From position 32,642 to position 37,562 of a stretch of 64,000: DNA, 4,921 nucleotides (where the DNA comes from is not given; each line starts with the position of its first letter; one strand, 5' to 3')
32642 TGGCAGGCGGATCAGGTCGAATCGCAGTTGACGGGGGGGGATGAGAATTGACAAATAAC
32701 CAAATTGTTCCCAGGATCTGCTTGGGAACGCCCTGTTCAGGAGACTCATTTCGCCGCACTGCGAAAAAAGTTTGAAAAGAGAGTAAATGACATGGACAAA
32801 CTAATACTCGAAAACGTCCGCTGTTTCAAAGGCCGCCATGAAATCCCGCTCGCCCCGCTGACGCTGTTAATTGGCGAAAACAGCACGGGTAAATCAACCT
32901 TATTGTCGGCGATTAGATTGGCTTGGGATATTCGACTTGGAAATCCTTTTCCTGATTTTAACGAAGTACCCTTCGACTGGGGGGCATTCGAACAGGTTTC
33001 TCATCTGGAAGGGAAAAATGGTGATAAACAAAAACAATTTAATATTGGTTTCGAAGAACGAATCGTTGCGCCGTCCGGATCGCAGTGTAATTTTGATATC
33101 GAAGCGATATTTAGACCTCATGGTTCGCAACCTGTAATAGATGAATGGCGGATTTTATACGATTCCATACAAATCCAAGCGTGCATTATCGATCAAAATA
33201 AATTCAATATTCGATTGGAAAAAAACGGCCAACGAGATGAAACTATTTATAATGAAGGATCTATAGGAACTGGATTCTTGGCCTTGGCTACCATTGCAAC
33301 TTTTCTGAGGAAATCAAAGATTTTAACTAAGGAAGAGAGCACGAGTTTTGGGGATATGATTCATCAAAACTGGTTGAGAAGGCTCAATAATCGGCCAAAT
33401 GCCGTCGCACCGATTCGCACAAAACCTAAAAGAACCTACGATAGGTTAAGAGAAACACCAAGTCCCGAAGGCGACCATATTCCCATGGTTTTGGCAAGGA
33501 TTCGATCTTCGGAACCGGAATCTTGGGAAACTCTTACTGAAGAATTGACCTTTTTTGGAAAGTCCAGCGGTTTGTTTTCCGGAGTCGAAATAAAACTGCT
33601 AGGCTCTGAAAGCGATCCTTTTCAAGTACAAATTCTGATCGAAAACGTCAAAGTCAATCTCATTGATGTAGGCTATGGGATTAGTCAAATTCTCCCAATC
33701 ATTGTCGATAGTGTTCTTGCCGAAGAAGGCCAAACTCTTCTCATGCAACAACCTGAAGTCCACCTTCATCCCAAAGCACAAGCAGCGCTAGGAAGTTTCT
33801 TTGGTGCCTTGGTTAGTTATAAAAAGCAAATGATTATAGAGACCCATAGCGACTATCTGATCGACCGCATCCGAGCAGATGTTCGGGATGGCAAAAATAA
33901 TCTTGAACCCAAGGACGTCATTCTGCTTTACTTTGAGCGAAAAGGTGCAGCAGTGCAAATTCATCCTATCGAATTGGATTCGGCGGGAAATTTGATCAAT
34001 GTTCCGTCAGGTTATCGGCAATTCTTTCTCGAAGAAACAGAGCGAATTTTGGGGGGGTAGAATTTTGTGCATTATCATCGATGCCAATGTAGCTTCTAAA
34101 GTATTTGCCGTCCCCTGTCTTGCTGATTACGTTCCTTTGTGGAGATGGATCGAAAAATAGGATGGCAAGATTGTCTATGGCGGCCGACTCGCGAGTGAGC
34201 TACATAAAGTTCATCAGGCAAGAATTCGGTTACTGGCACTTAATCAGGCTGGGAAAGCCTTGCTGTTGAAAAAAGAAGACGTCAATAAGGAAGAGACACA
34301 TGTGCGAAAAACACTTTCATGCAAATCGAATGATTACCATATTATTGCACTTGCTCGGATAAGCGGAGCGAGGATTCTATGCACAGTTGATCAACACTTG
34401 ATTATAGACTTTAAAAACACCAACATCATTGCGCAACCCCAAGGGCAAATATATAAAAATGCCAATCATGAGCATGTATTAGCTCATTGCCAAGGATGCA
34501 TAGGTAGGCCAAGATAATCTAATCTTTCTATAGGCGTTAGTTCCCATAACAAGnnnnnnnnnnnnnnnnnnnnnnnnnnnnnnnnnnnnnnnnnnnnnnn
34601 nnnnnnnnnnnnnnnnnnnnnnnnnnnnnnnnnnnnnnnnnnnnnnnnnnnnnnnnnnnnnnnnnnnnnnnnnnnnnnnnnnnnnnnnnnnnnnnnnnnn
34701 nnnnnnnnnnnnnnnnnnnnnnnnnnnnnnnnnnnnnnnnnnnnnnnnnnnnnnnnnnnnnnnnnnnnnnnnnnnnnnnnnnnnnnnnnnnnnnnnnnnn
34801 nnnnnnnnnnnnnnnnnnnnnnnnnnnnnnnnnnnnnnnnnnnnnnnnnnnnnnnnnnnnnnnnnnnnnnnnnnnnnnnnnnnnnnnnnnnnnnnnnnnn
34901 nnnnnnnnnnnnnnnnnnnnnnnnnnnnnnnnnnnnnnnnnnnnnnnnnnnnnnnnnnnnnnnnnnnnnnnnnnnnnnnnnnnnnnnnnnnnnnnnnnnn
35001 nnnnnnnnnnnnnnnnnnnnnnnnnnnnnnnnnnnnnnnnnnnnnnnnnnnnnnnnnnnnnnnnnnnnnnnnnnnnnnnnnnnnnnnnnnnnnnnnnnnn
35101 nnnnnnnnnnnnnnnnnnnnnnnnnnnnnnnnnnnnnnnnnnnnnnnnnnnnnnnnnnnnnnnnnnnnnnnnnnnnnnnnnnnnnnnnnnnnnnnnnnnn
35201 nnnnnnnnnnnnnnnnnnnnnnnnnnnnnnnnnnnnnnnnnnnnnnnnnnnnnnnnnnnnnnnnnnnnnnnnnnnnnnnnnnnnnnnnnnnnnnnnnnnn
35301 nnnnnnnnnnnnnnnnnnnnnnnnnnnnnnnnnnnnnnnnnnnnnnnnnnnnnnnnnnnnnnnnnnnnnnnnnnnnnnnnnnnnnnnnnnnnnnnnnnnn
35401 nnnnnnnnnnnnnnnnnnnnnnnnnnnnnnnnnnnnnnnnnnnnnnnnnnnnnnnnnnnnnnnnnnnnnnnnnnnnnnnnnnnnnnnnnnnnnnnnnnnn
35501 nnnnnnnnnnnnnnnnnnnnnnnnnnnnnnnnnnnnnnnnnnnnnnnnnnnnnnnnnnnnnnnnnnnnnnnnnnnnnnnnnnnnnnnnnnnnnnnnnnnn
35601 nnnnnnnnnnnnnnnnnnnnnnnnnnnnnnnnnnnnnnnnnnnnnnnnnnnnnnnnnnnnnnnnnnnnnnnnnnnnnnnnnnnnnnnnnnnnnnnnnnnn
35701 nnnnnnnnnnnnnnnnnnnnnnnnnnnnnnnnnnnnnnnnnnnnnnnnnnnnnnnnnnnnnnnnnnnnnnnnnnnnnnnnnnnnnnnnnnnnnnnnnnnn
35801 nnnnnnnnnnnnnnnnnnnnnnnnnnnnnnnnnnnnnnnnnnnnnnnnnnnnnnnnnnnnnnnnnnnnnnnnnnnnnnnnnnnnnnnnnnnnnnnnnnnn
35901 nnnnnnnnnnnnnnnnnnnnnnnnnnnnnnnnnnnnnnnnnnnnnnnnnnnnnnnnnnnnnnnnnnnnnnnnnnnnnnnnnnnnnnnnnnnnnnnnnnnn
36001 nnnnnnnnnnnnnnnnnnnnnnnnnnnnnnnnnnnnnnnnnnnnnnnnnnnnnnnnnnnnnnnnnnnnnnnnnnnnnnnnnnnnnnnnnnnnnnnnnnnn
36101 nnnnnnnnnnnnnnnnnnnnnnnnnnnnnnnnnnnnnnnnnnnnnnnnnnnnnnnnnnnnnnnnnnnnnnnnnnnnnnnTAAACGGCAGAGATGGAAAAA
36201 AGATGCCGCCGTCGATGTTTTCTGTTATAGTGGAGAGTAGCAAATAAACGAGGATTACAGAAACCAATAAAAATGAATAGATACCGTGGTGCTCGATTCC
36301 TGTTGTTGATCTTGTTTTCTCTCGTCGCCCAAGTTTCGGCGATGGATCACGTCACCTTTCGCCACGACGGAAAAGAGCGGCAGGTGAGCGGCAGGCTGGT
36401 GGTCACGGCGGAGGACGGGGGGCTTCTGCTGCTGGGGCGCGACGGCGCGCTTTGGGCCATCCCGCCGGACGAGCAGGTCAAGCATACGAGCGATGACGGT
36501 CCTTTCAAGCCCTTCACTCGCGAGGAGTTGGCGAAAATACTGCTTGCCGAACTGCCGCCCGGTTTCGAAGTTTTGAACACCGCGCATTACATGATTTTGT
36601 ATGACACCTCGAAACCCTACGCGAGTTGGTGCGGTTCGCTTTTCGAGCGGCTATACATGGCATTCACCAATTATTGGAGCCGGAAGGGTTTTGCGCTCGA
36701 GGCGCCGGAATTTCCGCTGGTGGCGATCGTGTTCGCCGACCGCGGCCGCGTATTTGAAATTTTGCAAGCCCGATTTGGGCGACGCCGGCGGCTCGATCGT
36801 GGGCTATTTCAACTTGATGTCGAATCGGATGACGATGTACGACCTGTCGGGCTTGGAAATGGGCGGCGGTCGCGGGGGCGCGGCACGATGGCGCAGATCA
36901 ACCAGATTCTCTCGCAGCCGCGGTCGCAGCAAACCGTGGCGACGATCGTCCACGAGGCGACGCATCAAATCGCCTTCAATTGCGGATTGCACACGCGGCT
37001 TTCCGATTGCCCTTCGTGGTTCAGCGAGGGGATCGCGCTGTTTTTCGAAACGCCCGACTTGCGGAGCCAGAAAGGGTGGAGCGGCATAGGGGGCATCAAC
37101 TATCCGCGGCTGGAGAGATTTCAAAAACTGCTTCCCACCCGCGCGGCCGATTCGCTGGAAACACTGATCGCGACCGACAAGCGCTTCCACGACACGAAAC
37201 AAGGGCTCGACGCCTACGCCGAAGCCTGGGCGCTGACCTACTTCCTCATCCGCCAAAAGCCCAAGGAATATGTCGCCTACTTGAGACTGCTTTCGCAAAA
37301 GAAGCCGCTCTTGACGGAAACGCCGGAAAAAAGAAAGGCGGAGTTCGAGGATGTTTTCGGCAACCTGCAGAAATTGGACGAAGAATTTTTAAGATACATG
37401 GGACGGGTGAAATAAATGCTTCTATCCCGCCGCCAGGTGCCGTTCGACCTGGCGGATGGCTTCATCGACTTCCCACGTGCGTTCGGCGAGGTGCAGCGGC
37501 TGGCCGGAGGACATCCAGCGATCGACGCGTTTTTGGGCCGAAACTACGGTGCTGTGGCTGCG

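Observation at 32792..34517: Low-GC two-gene island: AAA_21/ABC-type ATPase plus a small PIN-like nuclease ORF; candidate uncharacterised defence/abortive-infection module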

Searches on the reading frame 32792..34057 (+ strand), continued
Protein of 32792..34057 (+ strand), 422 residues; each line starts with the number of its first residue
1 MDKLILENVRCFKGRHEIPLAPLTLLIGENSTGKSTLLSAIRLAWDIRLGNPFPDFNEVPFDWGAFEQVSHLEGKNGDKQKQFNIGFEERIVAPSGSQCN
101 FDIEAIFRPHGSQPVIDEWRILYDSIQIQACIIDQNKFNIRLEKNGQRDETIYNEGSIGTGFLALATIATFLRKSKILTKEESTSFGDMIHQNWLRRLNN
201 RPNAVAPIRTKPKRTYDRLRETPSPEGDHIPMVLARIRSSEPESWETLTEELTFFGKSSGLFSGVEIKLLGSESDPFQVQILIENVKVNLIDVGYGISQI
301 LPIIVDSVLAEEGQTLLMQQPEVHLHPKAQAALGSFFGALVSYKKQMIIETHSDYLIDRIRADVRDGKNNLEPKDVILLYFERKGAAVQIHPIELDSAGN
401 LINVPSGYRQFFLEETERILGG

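Call 79: search_dna_similar(query=window:32792-34057:+, collection=phages, mode=protein, max_rows=10)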
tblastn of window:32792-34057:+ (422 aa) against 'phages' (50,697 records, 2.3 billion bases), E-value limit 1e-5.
Records with a match: 16; places in all: 16; records where one place covers at least 80% of the query: 0.
Best place of each record, by identity: <60% 16.
By first word of the organism name: Klebsiella 12; Vibrio 2; Enterobacteria 1; Pseudomonas 1.
By host as written in the record: Klebsiella pneumoniae 12; Escherichia coli ECOR5 1; Pseudomonas aeruginosa 1; Vibrio sp. 1; Vibrio cyclitrophicus 10N.286.55.E6 1.
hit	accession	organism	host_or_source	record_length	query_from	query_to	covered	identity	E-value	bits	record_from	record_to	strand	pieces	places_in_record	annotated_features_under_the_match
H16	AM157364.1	Enterobacteria phage P2-EC5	Escherichia coli ECOR5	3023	203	419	51%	29.3%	4e-17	89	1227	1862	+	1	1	hypothetical protein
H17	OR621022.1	Pseudomonas phage 62-2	Pseudomonas aeruginosa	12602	205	408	48%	28.6%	3e-10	68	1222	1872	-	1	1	DNA double-strand break repair ATPase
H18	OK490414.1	Klebsiella phage Kp4861-1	Klebsiella pneumoniae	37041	285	420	32%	35.0%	6e-19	96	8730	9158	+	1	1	record has no annotation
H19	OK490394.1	Klebsiella phage Kp4845-1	Klebsiella pneumoniae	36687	285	420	32%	35.0%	7e-19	95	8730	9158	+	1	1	record has no annotation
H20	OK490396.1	Klebsiella phage Kp4846-1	Klebsiella pneumoniae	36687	285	420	32%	35.0%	7e-19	95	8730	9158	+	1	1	record has no annotation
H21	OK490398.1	Klebsiella phage Kp4847-1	Klebsiella pneumoniae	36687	285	420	32%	35.0%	7e-19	95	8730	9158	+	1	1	record has no annotation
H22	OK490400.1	Klebsiella phage Kp4848-1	Klebsiella pneumoniae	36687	285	420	32%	35.0%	7e-19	95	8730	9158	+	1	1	record has no annotation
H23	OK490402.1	Klebsiella phage Kp4849-1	Klebsiella pneumoniae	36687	285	420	32%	35.0%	7e-19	95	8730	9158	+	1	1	record has no annotation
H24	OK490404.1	Klebsiella phage Kp4850-1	Klebsiella pneumoniae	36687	285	420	32%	35.0%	7e-19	95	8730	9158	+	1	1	record has no annotation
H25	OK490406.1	Klebsiella phage Kp4851-1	Klebsiella pneumoniae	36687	285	420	32%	35.0%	7e-19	95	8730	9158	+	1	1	record has no annotation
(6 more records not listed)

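Call 93: find_related_loci(query=window:32792-34057:+, collection=metagenome_contigs, flank=3000)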
Query window:32792-34057:+ (422 aa) in metagenome_contigs; peptide patterns used: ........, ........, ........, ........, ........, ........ (x = any residue, [..] = any of these).
71 stretches matched a pattern; 1 encode a relative of the query (tblastn E <= 1e-3); 1 distinct loci.
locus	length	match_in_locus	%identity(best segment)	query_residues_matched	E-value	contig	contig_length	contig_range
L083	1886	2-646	47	208-420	2e-63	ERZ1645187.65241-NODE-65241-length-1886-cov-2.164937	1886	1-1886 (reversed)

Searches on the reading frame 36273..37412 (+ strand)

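Call 63: search_protein_families(library=pfam, proteins=[window:36273-37412:+], max_evalue=0.001)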
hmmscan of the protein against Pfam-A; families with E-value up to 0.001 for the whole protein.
window:36273-37412:+ (380 aa): 1 family
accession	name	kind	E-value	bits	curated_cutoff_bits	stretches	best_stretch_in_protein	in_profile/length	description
PF07607.17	DUF1570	-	8.8e-40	136.4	22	1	222-346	2-128/129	Protein of unknown function (DUF1570)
